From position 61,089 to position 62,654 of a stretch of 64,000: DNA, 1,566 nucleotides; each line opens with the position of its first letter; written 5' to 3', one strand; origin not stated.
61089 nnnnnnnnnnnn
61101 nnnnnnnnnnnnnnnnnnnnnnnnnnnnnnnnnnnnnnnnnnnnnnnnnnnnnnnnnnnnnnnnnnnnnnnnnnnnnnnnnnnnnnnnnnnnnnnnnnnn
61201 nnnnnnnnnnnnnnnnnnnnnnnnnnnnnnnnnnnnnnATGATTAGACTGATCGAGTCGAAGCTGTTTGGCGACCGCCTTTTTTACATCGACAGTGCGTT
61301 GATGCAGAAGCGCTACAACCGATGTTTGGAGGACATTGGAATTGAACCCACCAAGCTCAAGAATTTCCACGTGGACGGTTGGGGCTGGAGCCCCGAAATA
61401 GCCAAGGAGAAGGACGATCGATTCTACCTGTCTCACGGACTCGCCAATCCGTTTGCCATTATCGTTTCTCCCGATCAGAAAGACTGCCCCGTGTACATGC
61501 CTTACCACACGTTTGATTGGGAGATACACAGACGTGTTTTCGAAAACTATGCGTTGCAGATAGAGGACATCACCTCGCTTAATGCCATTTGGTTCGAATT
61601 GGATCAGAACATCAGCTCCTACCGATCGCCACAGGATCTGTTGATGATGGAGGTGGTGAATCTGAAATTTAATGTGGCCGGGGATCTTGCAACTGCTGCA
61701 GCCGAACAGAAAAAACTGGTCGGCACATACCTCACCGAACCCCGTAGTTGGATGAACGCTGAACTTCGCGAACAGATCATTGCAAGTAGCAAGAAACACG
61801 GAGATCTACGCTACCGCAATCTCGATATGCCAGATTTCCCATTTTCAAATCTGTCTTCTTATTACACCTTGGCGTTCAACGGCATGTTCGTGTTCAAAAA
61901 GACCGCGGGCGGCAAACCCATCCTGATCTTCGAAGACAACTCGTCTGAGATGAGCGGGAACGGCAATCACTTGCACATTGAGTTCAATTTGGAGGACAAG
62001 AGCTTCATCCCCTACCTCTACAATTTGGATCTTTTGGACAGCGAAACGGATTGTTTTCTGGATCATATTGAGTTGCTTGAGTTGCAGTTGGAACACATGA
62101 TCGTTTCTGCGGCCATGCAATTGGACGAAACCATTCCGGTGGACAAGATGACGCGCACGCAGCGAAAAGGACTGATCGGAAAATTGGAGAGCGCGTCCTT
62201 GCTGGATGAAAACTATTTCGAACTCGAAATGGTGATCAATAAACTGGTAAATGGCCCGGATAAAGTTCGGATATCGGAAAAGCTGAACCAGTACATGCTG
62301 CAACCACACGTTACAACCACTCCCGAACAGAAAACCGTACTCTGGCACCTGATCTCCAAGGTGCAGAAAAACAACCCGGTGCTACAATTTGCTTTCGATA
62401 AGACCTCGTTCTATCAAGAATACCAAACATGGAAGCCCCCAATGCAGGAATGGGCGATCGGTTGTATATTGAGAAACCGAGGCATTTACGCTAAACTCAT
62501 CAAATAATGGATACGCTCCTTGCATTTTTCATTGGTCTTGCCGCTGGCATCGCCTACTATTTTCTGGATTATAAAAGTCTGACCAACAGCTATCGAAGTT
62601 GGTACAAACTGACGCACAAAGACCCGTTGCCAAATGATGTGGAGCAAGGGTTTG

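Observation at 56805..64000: Translationally coupled six-gene operon of unknown function: coiled-coil protein, two unknowns, large AAA+ ATPase and two membrane proteins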

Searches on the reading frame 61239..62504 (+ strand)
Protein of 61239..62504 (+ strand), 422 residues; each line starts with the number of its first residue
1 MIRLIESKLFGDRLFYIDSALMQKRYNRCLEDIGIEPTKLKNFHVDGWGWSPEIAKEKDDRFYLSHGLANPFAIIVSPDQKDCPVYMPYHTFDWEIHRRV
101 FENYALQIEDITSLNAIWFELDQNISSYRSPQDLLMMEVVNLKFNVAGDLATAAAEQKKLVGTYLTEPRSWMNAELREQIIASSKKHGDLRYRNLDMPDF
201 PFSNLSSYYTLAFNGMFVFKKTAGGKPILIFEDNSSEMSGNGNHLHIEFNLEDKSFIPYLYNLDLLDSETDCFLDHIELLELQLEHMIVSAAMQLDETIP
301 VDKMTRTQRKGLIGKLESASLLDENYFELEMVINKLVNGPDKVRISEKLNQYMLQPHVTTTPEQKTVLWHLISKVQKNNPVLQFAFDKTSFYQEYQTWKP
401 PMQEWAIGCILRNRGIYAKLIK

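Call 8: search_protein_families(library=pfam, proteins=[window:61239-62504:+], max_evalue=1)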
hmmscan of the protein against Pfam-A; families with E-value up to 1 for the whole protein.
window:61239-62504:+ (422 aa): 1 family
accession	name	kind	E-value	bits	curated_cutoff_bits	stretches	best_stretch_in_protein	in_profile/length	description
PF20343.3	DUF6638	-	5.1e-36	124.9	27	1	10-404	2-387/439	Family of unknown function (DUF6638)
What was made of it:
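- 61239..62507 (+): g4, 422 aa: DUF6638 (PF20343), with an alpha/beta N-domain and a helical C-domain. Pfam E=5e-36 (call 8).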

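Call 9: search_protein_families(library=ncbifam, proteins=[window:61239-62504:+], max_evalue=1)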
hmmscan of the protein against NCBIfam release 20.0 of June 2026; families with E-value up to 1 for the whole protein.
window:61239-62504:+ (422 aa): 0 families

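Call 10: search_protein_families(library=padloc, proteins=[window:61239-62504:+], max_evalue=1)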
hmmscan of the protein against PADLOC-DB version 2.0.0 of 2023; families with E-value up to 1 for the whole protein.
window:61239-62504:+ (422 aa): 1 family
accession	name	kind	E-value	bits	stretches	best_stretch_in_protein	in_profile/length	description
PDLC03885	NsnC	-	0.016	13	1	237-299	146-207/255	-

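Call 14: find_encoding_contigs(protein=window:61239-62504:+, flank=10000, max_places=6)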
Protein window:61239-62504:+ (422 aa): 3 contigs read that carry it; 2 places shown.
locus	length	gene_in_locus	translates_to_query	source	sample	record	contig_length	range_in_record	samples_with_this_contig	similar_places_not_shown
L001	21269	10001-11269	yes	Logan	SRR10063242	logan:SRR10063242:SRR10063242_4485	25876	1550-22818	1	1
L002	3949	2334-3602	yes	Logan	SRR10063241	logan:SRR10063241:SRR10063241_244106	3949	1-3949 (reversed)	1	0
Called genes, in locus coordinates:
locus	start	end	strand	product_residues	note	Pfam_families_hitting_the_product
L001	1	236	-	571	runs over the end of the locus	PF13280:WYL, PF25583:WCX (weak), PF05721:PhyH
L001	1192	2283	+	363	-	PF01145:Band_7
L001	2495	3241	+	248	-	-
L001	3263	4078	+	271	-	-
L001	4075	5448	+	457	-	PF02040:ArsB, PF03600:CitMHS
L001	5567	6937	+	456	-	-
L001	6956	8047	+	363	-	-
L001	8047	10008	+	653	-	PF00004:AAA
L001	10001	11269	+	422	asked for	PF20343:DUF6638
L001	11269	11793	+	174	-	-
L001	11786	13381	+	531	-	-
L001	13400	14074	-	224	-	PF00293:NUDIX, PF22327:Nudt16-like (weak), PF19368:WHD_AraR, PF21906:WHD_NrtR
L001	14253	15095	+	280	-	PF13793:Pribosyltran_N, PF00156:Pribosyltran, PF14572:Pribosyl_synth (weak)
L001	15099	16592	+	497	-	PF18127:NAMPT_N, PF04095:NAPRTase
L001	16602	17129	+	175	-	PF01661:Macro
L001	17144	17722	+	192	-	-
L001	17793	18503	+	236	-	-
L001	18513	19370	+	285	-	-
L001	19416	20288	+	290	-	PF12706:Lactamase_B_2 (weak)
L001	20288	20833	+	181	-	PF01885:PTS_2-RNA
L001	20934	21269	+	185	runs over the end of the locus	-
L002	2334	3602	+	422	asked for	PF20343:DUF6638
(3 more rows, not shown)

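Call 15: find_homologous_proteins(query=window:61239-62504:+, max_evalue=0.001)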
Query window:61239-62504:+ (422 aa): 128 proteins with E <= 0.001 among 3111 candidates; the best 120 are listed.
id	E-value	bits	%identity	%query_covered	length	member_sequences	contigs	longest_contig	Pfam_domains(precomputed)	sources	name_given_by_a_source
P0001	9.5e-289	975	100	100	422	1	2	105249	PF20343.3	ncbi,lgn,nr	ncbi:MAG: hypothetical protein GC178_01575 [Flavobacteriales bacterium]|nr:hypothetical protein [Fla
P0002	5.1e-244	828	82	100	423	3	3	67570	PF20343.3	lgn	-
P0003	3.4e-236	802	80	100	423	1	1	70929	PF20343.3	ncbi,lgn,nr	ncbi:MAG: hypothetical protein K9J17_13460 [Flavobacteriales bacterium]|nr:hypothetical protein [Fla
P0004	5.5e-216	736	73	100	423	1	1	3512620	PF20343.3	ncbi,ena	-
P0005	8.8e-216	735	73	100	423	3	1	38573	PF20343.3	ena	-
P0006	2.1e-211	720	71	100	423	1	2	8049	PF20343.3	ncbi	-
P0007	8.9e-167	573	62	95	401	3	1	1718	PF20343.3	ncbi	-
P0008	3.3e-152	525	52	100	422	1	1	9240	PF20343.3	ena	-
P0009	2.3e-132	460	47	100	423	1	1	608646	PF20343.3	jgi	jgi:hypothetical protein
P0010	5.4e-132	459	46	100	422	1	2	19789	PF20343.3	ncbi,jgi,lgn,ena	-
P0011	7.5e-131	455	47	100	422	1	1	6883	PF20343.3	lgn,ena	-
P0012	9.3e-131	455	46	100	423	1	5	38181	PF20343.3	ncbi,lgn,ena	-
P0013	6.6e-130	452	46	100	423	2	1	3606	PF20343.3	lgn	-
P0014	1.3e-129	451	45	100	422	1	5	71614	PF20343.3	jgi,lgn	jgi:hypothetical protein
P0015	5.3e-129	449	45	100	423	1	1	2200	PF20343.3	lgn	-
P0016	1.5e-128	447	46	100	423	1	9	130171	PF20343.3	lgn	-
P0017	3.3e-128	446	46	100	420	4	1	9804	PF20343.3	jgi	jgi:hypothetical protein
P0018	3.5e-128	446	47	100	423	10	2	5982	PF20343.3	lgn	-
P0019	6.3e-128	445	47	100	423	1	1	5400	PF20343.3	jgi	jgi:hypothetical protein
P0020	2.0e-127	444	46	100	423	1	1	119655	PF20343.3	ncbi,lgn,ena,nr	ncbi:MAG: hypothetical protein JJ975_01445 [Bacteroidia bacterium]|nr:hypothetical protein [Bacteroi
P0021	5.5e-127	442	46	100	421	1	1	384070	PF20343.3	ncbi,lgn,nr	ncbi:MAG: hypothetical protein GC181_09755 [Bacteroidetes bacterium]|nr:hypothetical protein [Bacter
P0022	1.3e-126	441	46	100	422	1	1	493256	PF20343.3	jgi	-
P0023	7.5e-126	439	45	100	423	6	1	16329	PF20343.3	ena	-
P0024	1.6e-125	438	45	100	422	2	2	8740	PF20343.3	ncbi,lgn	ncbi:MAG: DUF6638 family protein [Bacteroidia bacterium]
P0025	1.6e-125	437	43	100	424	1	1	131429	PF20343.3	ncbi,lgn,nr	ncbi:hypothetical protein GYB22_05555 [bacterium]|nr:hypothetical protein [bacterium]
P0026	2.6e-125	437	46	100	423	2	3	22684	PF20343.3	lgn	-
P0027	3.4e-124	433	45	100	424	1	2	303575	PF20343.3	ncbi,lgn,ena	-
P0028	4.0e-124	433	43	100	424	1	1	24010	PF20343.3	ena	-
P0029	5.0e-124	433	45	100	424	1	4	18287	PF20343.3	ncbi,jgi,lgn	ncbi:MAG: hypothetical protein ACI8ZN_001456 [Bacteroidia bacterium]|jgi:hypothetical protein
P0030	5.1e-124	433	45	100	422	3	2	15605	PF20343.3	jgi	-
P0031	7.2e-124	432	61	75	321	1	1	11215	PF20343.3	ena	-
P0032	1.4e-123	431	45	100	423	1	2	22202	PF20343.3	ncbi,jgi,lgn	ncbi:MAG: hypothetical protein ACI9JN_001110 [Bacteroidia bacterium]|jgi:hypothetical protein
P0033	1.3e-121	425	44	99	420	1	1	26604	PF20343.3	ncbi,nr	ncbi:MAG: hypothetical protein HKP14_03135, partial [Bacteroidia bacterium]|nr:hypothetical protein 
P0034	3.4e-121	423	45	100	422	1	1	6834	PF20343.3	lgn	-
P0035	3.6e-121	423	44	100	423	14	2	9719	PF20343.3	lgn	-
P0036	4.2e-121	423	46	95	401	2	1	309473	PF20343.3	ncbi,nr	ncbi:MAG: hypothetical protein COA58_08090 [Bacteroidetes bacterium]|nr:MAG: hypothetical protein CO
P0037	9.4e-121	422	44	100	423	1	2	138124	PF20343.3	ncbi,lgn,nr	ncbi:MAG: hypothetical protein JNL43_11120 [Flavobacteriales bacterium]|nr:hypothetical protein [Fla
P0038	8.0e-120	419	44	100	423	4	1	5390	PF20343.3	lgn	-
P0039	2.3e-119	417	42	100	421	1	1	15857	PF20343.3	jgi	jgi:Family of unknown function (DUF6638)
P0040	2.5e-119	417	43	100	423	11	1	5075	PF20343.3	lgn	-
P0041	5.4e-119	416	43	100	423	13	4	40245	PF20343.3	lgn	-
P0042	3.0e-117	410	48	86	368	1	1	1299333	PF20343.3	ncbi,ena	-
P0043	6.6e-114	399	42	100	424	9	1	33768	PF20343.3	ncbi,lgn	-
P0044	8.1e-114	399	43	100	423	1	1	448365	PF20343.3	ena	-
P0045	8.3e-112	392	43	100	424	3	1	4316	PF20343.3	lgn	-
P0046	4.2e-111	390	44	100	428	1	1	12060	PF20343.3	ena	-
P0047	5.2e-111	390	42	100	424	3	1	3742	PF20343.3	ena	-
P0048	3.1e-100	354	39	98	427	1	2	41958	PF20343.3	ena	-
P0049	3.5e-100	354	39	98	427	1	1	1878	PF20343.3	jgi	-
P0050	1.7e-99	352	41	96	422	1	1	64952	PF20343.3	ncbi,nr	ncbi:MAG: hypothetical protein HKN92_02675 [Chitinophagales bacterium]|nr:hypothetical protein [Chit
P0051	3.5e-99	351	38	100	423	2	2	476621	PF20343.3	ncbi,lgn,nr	ncbi:MAG: hypothetical protein H6608_03285 [Flavobacteriales bacterium]|nr:hypothetical protein [Bac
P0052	4.2e-99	351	41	98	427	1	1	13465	PF20343.3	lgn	-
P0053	5.2e-98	347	39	98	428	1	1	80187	PF20343.3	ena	-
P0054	1.7e-97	345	39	100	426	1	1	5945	PF20343.3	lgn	-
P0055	1.9e-96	342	39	98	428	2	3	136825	PF20343.3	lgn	-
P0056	8.6e-96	340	40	98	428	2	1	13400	PF20343.3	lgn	-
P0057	2.2e-95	338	40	97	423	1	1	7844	PF20343.3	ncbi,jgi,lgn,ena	-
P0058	3.6e-95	338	39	98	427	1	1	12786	PF20343.3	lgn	-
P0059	1.5e-94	335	40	97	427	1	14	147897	PF20343.3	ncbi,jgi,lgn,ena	-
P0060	4.6e-94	334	38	98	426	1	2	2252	PF20343.3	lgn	-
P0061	1.3e-93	332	40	96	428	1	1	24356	PF20343.3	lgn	-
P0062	1.3e-93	332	38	97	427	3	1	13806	PF20343.3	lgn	-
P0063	3.7e-93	331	39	97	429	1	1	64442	PF20343.3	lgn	-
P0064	1.8e-91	325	40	97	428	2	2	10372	PF20343.3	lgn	-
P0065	1.9e-89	319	39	97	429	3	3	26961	PF20343.3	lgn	-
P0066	5.5e-88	314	39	97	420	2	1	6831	PF20343.3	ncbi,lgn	ncbi:MAG: hypothetical protein ACI959_001000 [Limisphaerales bacterium]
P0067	4.6e-87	311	36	97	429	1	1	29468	PF20343.3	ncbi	-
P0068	4.2e-86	308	37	92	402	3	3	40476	PF20343.3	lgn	-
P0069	7.8e-86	307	37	98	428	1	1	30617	PF20343.3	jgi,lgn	jgi:hypothetical protein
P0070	1.6e-84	303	36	96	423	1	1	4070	PF20343.3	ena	-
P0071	2.6e-80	289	37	95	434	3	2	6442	PF20343.3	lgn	-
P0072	7.2e-80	287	37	97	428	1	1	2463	PF20343.3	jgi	-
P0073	1.3e-79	286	36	97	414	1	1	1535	PF20343.3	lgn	-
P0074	1.4e-79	286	36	96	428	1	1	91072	PF20343.3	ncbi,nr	ncbi:MAG: hypothetical protein HKN39_07445 [Flavobacteriales bacterium]|nr:hypothetical protein [Fla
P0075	1.5e-79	286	38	97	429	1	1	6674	PF20343.3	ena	-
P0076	9.1e-77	277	35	96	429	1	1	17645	PF20343.3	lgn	-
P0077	1.7e-76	276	36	97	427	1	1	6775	PF20343.3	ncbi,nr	ncbi:hypothetical protein L0Y49_03235 [bacterium]|nr:hypothetical protein [bacterium]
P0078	1.8e-76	276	36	99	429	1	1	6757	PF20343.3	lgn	-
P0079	1.1e-75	273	35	97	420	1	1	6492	PF20343.3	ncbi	-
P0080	1.1e-75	273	35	96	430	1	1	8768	PF20343.3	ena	-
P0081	4.8e-75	271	35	95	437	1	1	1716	PF20343.3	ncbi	ncbi:MAG: DUF6638 family protein, partial [Bacteroidota bacterium]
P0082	7.3e-75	271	36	97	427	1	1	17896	PF20343.3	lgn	-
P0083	1.6e-74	270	33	97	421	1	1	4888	PF20343.3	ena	-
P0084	3.3e-74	269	35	96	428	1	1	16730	PF20343.3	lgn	-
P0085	5.6e-74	268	35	97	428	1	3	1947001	PF20343.3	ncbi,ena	-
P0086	8.3e-74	267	36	95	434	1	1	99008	PF20343.3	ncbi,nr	ncbi:MAG: hypothetical protein MRY57_00225 [Candidatus Pacebacteria bacterium]|nr:hypothetical prote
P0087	8.3e-74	267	35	97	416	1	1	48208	PF20343.3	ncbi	-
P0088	4.1e-73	265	35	97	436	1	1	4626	PF20343.3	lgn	-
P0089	5.5e-73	264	35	97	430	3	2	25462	PF20343.3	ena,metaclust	metaclust:\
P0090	2.1e-70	256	33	99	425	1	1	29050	PF20343.3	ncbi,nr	ncbi:MAG: hypothetical protein KW788_04195 [Candidatus Doudnabacteria bacterium]|nr:hypothetical pro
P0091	3.5e-70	255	34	98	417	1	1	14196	PF20343.3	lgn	-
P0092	3.5e-70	255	35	98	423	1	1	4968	PF20343.3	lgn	-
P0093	9.7e-69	250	35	94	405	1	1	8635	PF20343.3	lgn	-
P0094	1.4e-68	250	35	90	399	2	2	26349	PF20343.3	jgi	-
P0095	1.4e-67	247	32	99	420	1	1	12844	PF20343.3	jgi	jgi:hypothetical protein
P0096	1.5e-67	247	34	97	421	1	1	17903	PF20343.3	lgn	-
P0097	2.5e-67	246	35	95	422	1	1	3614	PF20343.3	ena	-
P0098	8.2e-67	244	32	96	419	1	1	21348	PF20343.3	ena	-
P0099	1.0e-66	244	33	97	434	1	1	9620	PF20343.3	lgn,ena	-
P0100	1.8e-65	240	34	97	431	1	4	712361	PF20343.3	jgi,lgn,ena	-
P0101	7.9e-65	238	34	98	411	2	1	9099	PF20343.3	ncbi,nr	ncbi:MAG TPA: DUF6638 family protein [Eudoraea sp.]|nr:DUF6638 family protein [Eudoraea sp.]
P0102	1.1e-64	237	34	95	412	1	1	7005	PF20343.3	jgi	jgi:hypothetical protein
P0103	3.6e-64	235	32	97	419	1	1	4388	PF20343.3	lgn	-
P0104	3.7e-61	225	33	96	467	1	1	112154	PF20343.3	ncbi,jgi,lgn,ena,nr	ncbi:MAG TPA: DUF6638 family protein [Chitinophagales bacterium]|nr:DUF6638 family protein [Chitinop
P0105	1.4e-58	217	31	98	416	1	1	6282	PF20343.3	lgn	-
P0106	1.4e-58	217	33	97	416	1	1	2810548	PF20343.3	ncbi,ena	-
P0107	2.2e-58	216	32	98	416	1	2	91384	PF20343.3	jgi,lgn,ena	jgi:hypothetical protein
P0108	6.6e-58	215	32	98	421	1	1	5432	PF20343.3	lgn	-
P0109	2.1e-57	213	30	96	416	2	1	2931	PF20343.3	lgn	-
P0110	3.4e-56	209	34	95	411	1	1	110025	PF20343.3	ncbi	-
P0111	6.3e-56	208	31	97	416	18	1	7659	PF20343.3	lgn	-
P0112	6.7e-56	208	31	96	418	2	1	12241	PF20343.3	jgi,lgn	jgi:hypothetical protein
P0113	1.0e-55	208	31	97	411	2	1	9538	PF20343.3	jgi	-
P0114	4.9e-55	205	31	98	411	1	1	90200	PF20343.3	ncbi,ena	-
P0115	2.0e-54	203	32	93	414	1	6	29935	PF20343.3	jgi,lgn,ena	-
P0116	8.1e-54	201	29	97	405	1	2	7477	PF20343.3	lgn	-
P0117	3.0e-53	199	29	98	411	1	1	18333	PF20343.3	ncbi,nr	ncbi:MAG: hypothetical protein HKO92_08675 [Flavobacteriaceae bacterium]|nr:hypothetical protein [Fl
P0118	3.4e-53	199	31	97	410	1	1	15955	PF20343.3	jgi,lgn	jgi:hypothetical protein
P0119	1.2e-52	198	30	98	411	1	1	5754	PF20343.3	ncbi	-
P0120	1.5e-52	197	31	97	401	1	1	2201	PF20343.3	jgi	jgi:hypothetical protein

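Call 17: find_related_loci(query=A1, collection=genome_contigs, flank=10000)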
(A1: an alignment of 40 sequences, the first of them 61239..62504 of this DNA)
Query A1 (422 aa) in genome_contigs; peptide patterns used: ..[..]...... (x = any residue, [..] = any of these).
497 stretches matched a pattern; 478 encode a relative of the query (tblastn E <= 1e-3); the best 80 are kept; 80 distinct loci.
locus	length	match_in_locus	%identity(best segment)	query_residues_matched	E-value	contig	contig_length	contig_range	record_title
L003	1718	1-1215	61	15-420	0e+0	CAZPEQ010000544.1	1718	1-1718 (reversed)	MAG TPA_asm: uncultured Weeksellaceae bacterium isolate binchicken_co385_52 genome assembly, contig: NODE_72223_length_1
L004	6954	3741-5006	46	1-422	6e-138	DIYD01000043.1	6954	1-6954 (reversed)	MAG TPA_asm: Bacteroidetes bacterium UBA6063 UBA6063_contig_1865, whole genome shotgun sequence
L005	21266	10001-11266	46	1-421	8e-135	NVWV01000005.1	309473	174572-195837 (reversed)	MAG: Bacteroidetes bacterium isolate NORP28 Contig_source1382A_37, whole genome shotgun sequence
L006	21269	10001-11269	46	1-421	5e-133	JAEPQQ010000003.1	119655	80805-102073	MAG: Bacteroidia bacterium isolate HXMU1429-3 NODE_3_length_119655_cov_4.341300, whole genome shotgun sequence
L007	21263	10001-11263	46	1-422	9e-133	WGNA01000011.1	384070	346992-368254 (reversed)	MAG: Bacteroidetes bacterium isolate RI_134 c_000000094133, whole genome shotgun sequence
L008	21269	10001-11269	43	1-421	9e-132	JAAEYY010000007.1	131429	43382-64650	Bacterium isolate P03SST1bin.8 NODE_95_length_131429_cov_5.52143, whole genome shotgun sequence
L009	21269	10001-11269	45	1-421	2e-131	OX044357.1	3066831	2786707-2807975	MAG: uncultured Bacteroidia bacterium isolate B_MB356 genome assembly, chromosome: B_MB356_contig-1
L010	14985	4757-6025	45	1-421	2e-130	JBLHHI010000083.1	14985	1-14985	MAG: Bacteroidia bacterium isolate 3300054976_154 Ga0535667_0006460, whole genome shotgun sequence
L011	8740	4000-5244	45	1-414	2e-130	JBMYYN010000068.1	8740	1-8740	MAG: Bacteroidia bacterium isolate ME_XS_2208_bin_33 ME_XS_2208_bin_33_68, whole genome shotgun sequence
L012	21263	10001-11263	45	1-420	3e-129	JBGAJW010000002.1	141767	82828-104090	MAG: Flavobacteriales bacterium isolate MAG_AAO_H125.21 AAOH125-21_opera_contig_515, whole genome shotgun sequence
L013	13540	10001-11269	45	1-421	5e-129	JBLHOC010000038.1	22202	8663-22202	MAG: Bacteroidia bacterium isolate 3300055726_19 Ga0535650_0003082, whole genome shotgun sequence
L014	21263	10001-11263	44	1-420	4e-128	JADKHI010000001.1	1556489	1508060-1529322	MAG: Flavobacteriales bacterium isolate Skiv_18-Q3-R9-52_BAT3C.268 tig00000424-10-15552830, whole genome shotgun sequenc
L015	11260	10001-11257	44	1-417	1e-126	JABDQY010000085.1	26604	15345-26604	MAG: Bacteroidia bacterium isolate Site_C15 k127_826837, whole genome shotgun sequence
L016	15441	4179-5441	44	1-420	1e-126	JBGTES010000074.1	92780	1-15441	MAG: Flavobacteriales bacterium isolate JTS-RE173 k141_2410195, whole genome shotgun sequence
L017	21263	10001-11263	43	1-420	5e-126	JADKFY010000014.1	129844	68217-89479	MAG: Flavobacteriales bacterium isolate Ribe_18-Q3-R11-54_BAT3C.418 tig00007287-10-1299080, whole genome shotgun sequenc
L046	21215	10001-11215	34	1-407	3e-76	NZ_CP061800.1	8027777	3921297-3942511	Desulfonema magnum strain 4be13 chromosome, complete genome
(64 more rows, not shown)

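Call 28: search_solved_structures(query=A1, max_evalue=1)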
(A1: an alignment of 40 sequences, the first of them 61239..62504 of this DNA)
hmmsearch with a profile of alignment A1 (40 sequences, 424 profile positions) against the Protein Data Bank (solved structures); distinct sequences matched with E-value up to 1: 1.
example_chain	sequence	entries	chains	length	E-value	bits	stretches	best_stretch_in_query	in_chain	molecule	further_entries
3mx9_A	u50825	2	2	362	0.0064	18.7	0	229-353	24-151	Protein scV3V2(G19S) | scV3V2(G19S)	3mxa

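Call 29: search_solved_structures(query=A5, max_evalue=1)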
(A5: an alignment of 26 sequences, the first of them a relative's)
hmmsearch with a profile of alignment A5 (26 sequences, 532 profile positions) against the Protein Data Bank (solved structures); distinct sequences matched with E-value up to 1: 1.
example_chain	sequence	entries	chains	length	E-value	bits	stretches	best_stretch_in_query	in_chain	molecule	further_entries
1k3v_A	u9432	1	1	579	0.42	12.2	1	139-205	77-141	capsid protein VP2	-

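Call 31: search_protein_families(library=pfam, alignment_id=A5, max_evalue=0.01)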
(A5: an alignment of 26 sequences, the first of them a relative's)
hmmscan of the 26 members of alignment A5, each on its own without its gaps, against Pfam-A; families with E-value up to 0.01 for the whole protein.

A. member 1, L001:11786-13378:+ (531 aa): 0 families

B. families by the number of members that match (of 26 scanned): 3 families
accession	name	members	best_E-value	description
PF13858.11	DUF4199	3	0.00034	Protein of unknown function (DUF4199)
PF02322.20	Cyt_bd_oxida_II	2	0.00078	Cytochrome bd terminal oxidase subunit II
PF00860.26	Xan_ur_permease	1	0.0072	Permease family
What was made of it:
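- g5 and g6 have only 3 transmembrane segments each and resemble no known translocon (calls 8, 29, 31).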

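Call 32: find_encoding_contigs(protein=P0106, flank=10000, max_places=2)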
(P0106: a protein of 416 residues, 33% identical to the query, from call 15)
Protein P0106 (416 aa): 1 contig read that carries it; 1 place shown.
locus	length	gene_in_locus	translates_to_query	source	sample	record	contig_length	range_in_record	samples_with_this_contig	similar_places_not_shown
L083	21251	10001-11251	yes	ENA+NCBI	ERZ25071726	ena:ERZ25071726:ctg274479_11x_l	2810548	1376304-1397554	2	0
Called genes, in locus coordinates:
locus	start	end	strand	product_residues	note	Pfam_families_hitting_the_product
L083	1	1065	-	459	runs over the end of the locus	PF03600:CitMHS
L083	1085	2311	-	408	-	PF02812:ELFV_dehydrog_N, PF00208:ELFV_dehydrog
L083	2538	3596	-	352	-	PF03702:AnmK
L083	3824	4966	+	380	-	PF02771:Acyl-CoA_dh_N, PF02770:Acyl-CoA_dh_M, PF00441:Acyl-CoA_dh_1, PF08028:Acyl-CoA_dh_2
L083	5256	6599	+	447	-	-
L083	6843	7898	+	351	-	-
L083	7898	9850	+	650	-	PF00004:AAA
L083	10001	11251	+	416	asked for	PF20343:DUF6638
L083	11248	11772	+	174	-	-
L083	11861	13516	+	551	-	-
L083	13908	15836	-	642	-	PF14121:Porin_10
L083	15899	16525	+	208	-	PF01351:RNase_HII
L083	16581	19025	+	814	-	PF13570:Beta-prop_ACSF4 (faint)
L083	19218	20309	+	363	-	PF24249:DUF7452, PF18962:Por_Secre_tail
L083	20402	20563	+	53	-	-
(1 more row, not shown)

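Call 33: find_encoding_contigs(protein=P0086, flank=10000, max_places=2)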
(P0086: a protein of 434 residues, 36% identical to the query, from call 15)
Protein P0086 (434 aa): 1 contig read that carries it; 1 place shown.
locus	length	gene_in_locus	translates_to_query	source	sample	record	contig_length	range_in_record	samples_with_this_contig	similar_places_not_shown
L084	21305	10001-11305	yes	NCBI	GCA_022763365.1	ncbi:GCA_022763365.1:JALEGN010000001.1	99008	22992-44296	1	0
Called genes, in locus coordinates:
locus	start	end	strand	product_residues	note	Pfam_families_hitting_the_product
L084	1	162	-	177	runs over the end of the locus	PF05198:IF3_N, PF00707:IF3_C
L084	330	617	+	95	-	-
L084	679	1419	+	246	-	PF01509:TruB_N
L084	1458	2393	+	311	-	-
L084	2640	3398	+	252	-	-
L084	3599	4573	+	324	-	PF03747:ADP_ribosyl_GH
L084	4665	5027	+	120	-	-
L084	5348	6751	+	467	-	PF10548:P22_AR_C (faint)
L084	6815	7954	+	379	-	-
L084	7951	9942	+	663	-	PF00004:AAA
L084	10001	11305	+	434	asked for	PF20343:DUF6638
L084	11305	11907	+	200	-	-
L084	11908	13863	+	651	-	-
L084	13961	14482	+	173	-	-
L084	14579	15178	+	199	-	-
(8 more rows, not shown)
